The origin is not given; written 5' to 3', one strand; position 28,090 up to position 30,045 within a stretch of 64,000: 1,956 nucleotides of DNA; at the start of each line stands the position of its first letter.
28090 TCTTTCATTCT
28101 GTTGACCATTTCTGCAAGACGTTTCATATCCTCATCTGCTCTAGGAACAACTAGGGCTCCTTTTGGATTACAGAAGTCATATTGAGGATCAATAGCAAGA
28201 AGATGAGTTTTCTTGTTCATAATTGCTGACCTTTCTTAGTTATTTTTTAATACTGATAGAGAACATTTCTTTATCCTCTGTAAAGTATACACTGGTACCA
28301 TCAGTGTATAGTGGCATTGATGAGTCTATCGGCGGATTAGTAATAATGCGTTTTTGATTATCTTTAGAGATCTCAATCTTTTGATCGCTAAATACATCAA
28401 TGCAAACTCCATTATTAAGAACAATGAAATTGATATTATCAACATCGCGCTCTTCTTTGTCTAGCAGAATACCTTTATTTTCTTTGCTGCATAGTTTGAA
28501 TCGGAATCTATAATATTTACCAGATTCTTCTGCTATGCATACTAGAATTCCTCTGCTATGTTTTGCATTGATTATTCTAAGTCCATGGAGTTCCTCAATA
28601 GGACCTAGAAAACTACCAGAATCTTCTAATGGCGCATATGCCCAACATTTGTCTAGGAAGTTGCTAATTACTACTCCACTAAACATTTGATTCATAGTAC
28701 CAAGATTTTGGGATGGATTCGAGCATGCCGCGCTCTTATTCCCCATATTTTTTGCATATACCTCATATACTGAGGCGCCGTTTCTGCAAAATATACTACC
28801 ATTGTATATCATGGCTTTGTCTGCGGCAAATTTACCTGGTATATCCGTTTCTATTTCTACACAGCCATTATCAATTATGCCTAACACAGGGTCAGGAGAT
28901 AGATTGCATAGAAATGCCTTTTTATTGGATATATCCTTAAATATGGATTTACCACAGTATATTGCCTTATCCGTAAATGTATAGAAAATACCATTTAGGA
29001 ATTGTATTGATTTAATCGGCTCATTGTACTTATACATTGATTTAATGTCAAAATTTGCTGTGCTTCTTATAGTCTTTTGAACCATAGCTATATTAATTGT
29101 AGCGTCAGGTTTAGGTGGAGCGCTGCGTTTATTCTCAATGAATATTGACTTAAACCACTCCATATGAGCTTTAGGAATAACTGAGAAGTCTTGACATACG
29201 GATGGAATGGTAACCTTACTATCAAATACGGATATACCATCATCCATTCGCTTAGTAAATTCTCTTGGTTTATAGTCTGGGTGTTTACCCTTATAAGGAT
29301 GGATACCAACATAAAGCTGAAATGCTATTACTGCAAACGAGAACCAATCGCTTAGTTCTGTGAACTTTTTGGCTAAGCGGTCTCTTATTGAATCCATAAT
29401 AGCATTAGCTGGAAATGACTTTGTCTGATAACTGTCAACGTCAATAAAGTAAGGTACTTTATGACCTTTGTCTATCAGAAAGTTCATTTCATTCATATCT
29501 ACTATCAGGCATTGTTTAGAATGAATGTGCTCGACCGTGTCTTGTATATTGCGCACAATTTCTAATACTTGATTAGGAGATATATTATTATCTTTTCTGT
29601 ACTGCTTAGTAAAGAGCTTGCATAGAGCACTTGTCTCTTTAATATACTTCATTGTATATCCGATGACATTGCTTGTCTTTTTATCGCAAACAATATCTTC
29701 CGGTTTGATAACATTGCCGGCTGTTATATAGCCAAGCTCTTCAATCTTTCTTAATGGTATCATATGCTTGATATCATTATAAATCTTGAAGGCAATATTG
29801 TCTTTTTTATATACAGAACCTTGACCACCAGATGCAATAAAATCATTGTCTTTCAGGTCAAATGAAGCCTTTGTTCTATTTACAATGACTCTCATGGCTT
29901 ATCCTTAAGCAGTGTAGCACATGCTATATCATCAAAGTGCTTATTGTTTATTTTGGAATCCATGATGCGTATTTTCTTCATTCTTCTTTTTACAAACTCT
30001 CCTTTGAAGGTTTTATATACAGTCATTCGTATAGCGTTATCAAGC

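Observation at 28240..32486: TerY-P-like triad (vWA, PP2C phosphatase, Ser/Thr kinase) preceded by an SPFH/band-7 membrane protein, encoded by the phage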

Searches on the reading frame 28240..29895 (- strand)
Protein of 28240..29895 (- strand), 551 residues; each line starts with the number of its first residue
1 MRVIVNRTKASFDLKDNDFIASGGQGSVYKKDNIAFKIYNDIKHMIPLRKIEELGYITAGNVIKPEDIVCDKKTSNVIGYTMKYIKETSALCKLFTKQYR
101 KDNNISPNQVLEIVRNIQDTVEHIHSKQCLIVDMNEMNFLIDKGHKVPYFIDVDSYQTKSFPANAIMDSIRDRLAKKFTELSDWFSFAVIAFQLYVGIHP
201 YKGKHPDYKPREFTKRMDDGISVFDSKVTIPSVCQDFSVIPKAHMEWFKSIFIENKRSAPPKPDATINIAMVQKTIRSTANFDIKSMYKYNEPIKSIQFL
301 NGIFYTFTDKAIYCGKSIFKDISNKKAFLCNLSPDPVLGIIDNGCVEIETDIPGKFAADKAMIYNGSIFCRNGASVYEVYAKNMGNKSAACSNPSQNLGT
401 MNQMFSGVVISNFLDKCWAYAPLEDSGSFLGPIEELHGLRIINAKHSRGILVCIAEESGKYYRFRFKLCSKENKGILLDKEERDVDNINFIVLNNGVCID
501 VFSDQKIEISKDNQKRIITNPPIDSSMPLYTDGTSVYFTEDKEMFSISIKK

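Call 3: search_protein_families(library=pfam, proteins=[window:28240-29895:-], max_evalue=0.1)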
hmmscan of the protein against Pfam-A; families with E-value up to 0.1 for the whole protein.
window:28240-29895:- (551 aa): 2 families
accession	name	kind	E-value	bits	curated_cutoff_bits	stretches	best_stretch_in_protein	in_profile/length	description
PF00069.31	Pkinase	-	4.2e-07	30.1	31.7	1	57-216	55-212/263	Protein kinase domain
PF07714.23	PK_Tyr_Ser-Thr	-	0.00089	19.1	23.1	1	61-207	62-211/258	Protein tyrosine and serine/threonine kinase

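Call 4: search_protein_families(library=padloc, proteins=[window:28240-29895:-], max_evalue=0.1)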
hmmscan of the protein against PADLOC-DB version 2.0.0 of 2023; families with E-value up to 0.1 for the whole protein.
window:28240-29895:- (551 aa): 8 families
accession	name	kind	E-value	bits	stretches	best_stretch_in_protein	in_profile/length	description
PDLC04138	mad6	-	7.2e-07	26.5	2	51-146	401-489/659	mads_6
PDLC04047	PD-T4-6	-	3.6e-05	21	1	81-205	89-216/327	-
PDLC04053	PD-T4-6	-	4.4e-05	21.1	1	82-205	88-215/311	-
PDLC04057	PD-T4-6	-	0.00042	17.4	1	97-205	96-214/443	-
PDLC03921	MkoA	-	0.0014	14.3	1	103-160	582-639/1607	-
PDLC04054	PD-T4-6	-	0.0024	15.3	1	97-147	100-150/347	-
PDLC04048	PD-T4-6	-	0.0027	15.2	1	97-204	99-215/354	-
PDLC04063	PD-T4-6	-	0.037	10.8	0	100-152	111-164/564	-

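Call 5: search_protein_families(library=phrogs, proteins=[window:28240-29895:-], max_evalue=0.01)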
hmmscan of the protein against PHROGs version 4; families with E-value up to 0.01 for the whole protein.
window:28240-29895:- (551 aa): 1 family
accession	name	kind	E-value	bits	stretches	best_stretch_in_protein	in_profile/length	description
phrog_37888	-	unknown function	0.00062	19.3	1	22-160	21-167/646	-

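Call 7: search_protein_families(library=ncbifam, proteins=[window:28240-29895:-], max_evalue=0.1)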
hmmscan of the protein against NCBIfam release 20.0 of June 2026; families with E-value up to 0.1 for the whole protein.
window:28240-29895:- (551 aa): 7 families
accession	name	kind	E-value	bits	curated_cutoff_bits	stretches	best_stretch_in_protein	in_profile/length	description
NF038151.1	lanthi_synth_III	equivalog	0.00015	20.3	575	1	108-207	336-435/833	class III lanthionine synthetase LanKC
NF038150.1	lanthi_synth_IV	equivalog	0.00087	17.7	650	1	96-219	285-413/851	class IV lanthionine synthetase LanL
NF002475.0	PRK01723.1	equivalog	0.0023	17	142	1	114-180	149-213/241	3-deoxy-D-manno-octulosonic acid kinase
NF041316.1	NleH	equivalog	0.0092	15.5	450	1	115-169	231-288/304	type III secretion system effector kinase NleH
NF045903.1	CuHisKinLciSLeg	equivalog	0.033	13.6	700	1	485-547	223-285/357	copper-responsive two-component system sensor histidine kinase LciS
NF047741.1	antiphage_MADS6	equivalog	0.057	11.9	460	0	109-203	300-405/612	methylation-associated defense system protein kinase MAD6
NF009651.0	PRK13184.1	equivalog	0.059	11.3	839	1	77-142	76-147/932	serine/threonine-protein kinase PknD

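Call 12: search_solved_structures(query=window:28240-29895:-, max_evalue=1, show_alignments=1)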
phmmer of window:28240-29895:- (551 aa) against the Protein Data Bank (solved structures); distinct sequences matched with E-value up to 1: 61 (the best 60 are shown).
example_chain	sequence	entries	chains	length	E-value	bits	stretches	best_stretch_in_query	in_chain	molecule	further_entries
3ubd_A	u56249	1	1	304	0.003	19.5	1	115-205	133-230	Ribosomal protein S6 kinase alpha-3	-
4el9_A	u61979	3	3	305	0.003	19.5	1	115-205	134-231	Ribosomal protein S6 kinase alpha-3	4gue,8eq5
7opo_A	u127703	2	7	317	0.0033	19.4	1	115-205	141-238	Ribosomal protein S6 kinase alpha-3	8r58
8xfy_A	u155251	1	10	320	0.0033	19.4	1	115-205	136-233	Ribosomal protein S6 kinase alpha-3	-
4nus_A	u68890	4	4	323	0.0034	19.3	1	115-205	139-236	Ribosomal protein S6 kinase alpha-3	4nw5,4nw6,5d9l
3g51_A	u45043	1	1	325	0.0034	19.3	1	115-205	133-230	Ribosomal protein S6 kinase alpha-3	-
5d9k_A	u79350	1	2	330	0.0035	19.3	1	115-205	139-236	Ribosomal protein S6 kinase alpha-3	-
1fot_A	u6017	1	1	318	0.011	17.7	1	90-202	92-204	CAMP-DEPENDENT PROTEIN KINASE TYPE 1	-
1xjd_A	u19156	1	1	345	0.076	14.9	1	121-206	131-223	Protein kinase C, theta type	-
4q9z_A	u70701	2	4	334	0.091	14.6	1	121-206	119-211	HUMAN PROTEIN KINASE C THETA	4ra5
2jed_A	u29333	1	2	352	0.1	14.5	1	121-206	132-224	PROTEIN KINASE C THETA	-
5f9e_A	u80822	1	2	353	0.1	14.5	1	121-206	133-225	Protein kinase C theta type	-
2z7q_A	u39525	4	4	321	0.15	13.9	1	119-205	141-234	Ribosomal protein S6 kinase alpha-1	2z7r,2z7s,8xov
4y95_A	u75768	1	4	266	0.19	13.5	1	104-202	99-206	Non-specific protein-tyrosine kinase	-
8fd9_A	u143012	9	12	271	0.2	13.5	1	104-202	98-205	Tyrosine-protein kinase BTK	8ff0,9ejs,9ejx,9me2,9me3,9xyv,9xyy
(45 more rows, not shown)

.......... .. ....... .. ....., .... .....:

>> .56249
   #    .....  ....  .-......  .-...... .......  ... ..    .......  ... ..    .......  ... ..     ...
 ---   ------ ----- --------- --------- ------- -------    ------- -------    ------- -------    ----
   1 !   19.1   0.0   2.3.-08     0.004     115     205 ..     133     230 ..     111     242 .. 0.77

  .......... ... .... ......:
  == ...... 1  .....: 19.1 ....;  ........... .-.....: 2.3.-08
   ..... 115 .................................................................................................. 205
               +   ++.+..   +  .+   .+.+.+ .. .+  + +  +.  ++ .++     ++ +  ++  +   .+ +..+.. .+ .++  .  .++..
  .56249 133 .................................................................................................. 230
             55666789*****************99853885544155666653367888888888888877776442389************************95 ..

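Call 35: search_protein_families(library=padloc, proteins=[window:28240-29895:-], max_evalue=10)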
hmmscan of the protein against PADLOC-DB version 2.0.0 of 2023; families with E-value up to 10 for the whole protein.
window:28240-29895:- (551 aa): 8 families
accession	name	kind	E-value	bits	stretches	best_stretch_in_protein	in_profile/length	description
PDLC04138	mad6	-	7.2e-07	26.5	2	51-146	401-489/659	mads_6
PDLC04047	PD-T4-6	-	3.6e-05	21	1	81-205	89-216/327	-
PDLC04053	PD-T4-6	-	4.4e-05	21.1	1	82-205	88-215/311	-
PDLC04057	PD-T4-6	-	0.00042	17.4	1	97-205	96-214/443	-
PDLC03921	MkoA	-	0.0014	14.3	1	103-160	582-639/1607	-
PDLC04054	PD-T4-6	-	0.0024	15.3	1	97-147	100-150/347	-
PDLC04048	PD-T4-6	-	0.0027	15.2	1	97-204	99-215/354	-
PDLC04063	PD-T4-6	-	0.037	10.8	1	100-152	111-164/564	-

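Call 40: find_homologous_proteins(query=window:28240-29895:-, max_evalue=0.001)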
Query window:28240-29895:- (551 aa): 1677 proteins with E <= 0.001 among 5131 candidates; the best 120 are listed.
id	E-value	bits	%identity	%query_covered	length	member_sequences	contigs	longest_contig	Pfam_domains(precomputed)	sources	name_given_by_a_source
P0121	0.0e+0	1260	100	100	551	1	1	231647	PF00069.32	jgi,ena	-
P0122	6.4e-195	667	54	99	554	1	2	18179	PF07714.24,PF00069.32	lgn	-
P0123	3.7e-160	552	48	99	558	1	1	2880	-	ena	-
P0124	1.8e-156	540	47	98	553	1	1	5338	-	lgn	-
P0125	2.3e-135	470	44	98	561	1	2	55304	PF00069.32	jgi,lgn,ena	-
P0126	3.5e-134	467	42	97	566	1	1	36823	-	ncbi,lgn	-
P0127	1.1e-133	465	41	100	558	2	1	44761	-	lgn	-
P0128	2.0e-132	461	42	100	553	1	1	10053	-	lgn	-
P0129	1.5e-131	458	43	100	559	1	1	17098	PF00069.32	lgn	-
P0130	1.7e-131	458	44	98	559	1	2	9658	-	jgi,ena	-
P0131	2.3e-131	457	40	99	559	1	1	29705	PF00069.32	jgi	jgi:hypothetical protein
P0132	1.8e-130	454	44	97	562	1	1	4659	PF00069.32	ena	-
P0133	3.6e-130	453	41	99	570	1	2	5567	PF00069.32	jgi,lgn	jgi:tRNA A-37 threonylcarbamoyl transferase component Bud32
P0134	1.0e-129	452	43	98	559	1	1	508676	PF00069.32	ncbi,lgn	-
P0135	1.3e-129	451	40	99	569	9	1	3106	PF00069.32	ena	-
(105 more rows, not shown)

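Call 52: predict_structure(alignment_id=A2)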
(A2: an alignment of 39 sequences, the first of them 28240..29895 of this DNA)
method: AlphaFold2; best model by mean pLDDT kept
length: 551 residues; sequences in the alignment: 39
mean_pLDDT: 88.2   pTM: 0.75
mean pLDDT of the five models: 88.2, 87.8, 87.5, 87.3, 87.1
residues with pLDDT >= 90: 317; 70-90: 210; 50-70: 22; < 50: 2
segments of 3 or more residues with pLDDT < 50: none
pLDDT, mean of each block of 10 residues (from residue 1): 92 90 83 92 90 93 95 94 89 85 86 95 94 82 93 90 65 79 92 92 85 83 90 85 94 92 68 70 92 92 93 94 89 94 91 91 90 89 94 84 87 86 83 91 91 86 91 89 82 93 86 88 88 93 91 71
secondary structure, 60 per line:
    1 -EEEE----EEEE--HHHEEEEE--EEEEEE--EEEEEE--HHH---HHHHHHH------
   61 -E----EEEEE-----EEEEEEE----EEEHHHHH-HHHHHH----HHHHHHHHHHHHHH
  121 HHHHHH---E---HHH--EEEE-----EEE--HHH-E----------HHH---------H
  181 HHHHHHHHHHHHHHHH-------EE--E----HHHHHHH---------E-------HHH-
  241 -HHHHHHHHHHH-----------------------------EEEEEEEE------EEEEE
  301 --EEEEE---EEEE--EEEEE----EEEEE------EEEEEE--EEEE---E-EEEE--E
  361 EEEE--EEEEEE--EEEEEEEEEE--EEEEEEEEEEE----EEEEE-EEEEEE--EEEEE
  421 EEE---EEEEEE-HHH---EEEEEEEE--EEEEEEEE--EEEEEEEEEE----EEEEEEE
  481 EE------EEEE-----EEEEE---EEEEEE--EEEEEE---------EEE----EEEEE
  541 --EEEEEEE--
elements in order: E2-5 E10-13 E19-23 E26-31 E34-39 H48-54 E67-71 E77-83 E88-90 H91-95 H97-102 H107-126 E139-142 E148-150 H180-196 H213-219 H242-252 E282-289 E296-300 E303-307 E311-314 E317-321 E326-330 E337-342 E345-348 E354-357 E360-364 E367-372 E375-384 E387-397 E402-406 E408-413 E416-423 E427-432 E440-447 E450-457 E460-469 E474-482 E489-492 E498-502 E506-511 E514-519 E529-531 E536-540 E543-549

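Call 56: fold_search(model_id=the predicted structure, library=pdb)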
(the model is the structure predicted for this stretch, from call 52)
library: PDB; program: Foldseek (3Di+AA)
matches with E <= 10: 1907; with E <= 0.001: 1376
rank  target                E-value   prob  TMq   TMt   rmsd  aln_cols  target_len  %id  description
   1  8tzc_A                1.1e-07  1.00  0.31  0.21  24.8       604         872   12  Structure of C-terminal LRRK2 bound to MLi-2 (G2019S mutant) (released 2023-12-06)
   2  6x04_K                3.9e-07  1.00  0.32  0.47   7.4       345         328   12  Nup133 (aa55-481) from S. cerevisiae bound by VHH-SAN5 (released 2020-12-09)
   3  6x04_C                6.0e-07  1.00  0.31  0.46   7.4       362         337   11  Nup133 (aa55-481) from S. cerevisiae bound by VHH-SAN5 (released 2020-12-09)
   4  4v16                  6.3e-07  1.00  0.30  0.47   7.8       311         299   12  KlHsv2 with loop 6CD replaced by a Gly-Ser linker (released 2015-04-01)
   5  4av9                  7.4e-07  1.00  0.30  0.45   8.6       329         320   11  Kluyveromyces lactis Hsv2 (released 2012-06-13)
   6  6x04_I                7.7e-07  1.00  0.33  0.48   7.2       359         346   10  Nup133 (aa55-481) from S. cerevisiae bound by VHH-SAN5 (released 2020-12-09)
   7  7tbi_Q2               7.7e-07  1.00  0.30  0.18   8.7       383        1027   11  Composite structure of the S. cerevisiae nuclear pore complex (NPC) (released 2022-06-15)
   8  6x04_A                9.0e-07  1.00  0.32  0.44   7.5       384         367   10  Nup133 (aa55-481) from S. cerevisiae bound by VHH-SAN5 (released 2020-12-09)
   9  3niz                  9.4e-07  1.00  0.31  0.56   7.5       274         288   17  Cryptosporidium parvum cyclin-dependent kinase cgd5_2510 with ADP bound. (released 2010-07-28)
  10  4y73_B                1.0e-06  1.00  0.32  0.54   6.1       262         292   16  Crystal structure of IRAK4 kinase domain with inhibitor (released 2015-05-20)
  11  4av8                  1.0e-06  1.00  0.30  0.45   8.8       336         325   11  Kluyveromyces lactis Hsv2 complete loop 6CD (released 2012-06-13)
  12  4y73_C                1.1e-06  1.00  0.32  0.55   6.0       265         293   14  Crystal structure of IRAK4 kinase domain with inhibitor (released 2015-05-20)
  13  8ucc_A                1.2e-06  1.00  0.31  0.53   6.5       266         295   15  IRAK4 in complex with compound 20 (released 2024-06-26)
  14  2nru_B                1.3e-06  1.00  0.31  0.52   6.4       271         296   15  Crystal structure of IRAK-4 (released 2006-12-12)
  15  5o51                  1.5e-06  1.00  0.28  0.44   8.4       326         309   11  AfRom2 CNH domain (released 2018-06-13)
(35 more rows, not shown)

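Call 75: find_encoding_contigs(protein=P0122, flank=10000, max_places=2)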
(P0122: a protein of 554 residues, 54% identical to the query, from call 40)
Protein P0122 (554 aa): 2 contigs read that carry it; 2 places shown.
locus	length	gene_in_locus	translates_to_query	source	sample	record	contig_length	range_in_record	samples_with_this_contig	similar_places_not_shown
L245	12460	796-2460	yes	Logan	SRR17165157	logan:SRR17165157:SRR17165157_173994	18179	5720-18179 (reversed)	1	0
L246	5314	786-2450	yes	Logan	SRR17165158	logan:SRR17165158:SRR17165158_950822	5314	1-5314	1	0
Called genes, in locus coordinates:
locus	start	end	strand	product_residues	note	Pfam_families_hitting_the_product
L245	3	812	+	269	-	?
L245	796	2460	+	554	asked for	PF00069:Pkinase (weak), PF07714:PK_Tyr_Ser-Thr (faint)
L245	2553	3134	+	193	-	-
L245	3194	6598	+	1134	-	PF00149:Metallophos, PF13476:AAA_23, PF13558:SbcC_Walker_B (weak)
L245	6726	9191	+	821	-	PF21995:RNR-II_ins_dom (weak)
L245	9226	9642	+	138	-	-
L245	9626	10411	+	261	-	PF12705:PDDEXK_1, PF01930:Cas_Cas4 (weak)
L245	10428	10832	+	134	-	PF00156:Pribosyltran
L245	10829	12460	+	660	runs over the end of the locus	-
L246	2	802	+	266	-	?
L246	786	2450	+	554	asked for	PF00069:Pkinase (weak), PF07714:PK_Tyr_Ser-Thr (faint)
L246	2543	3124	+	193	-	-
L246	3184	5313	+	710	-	?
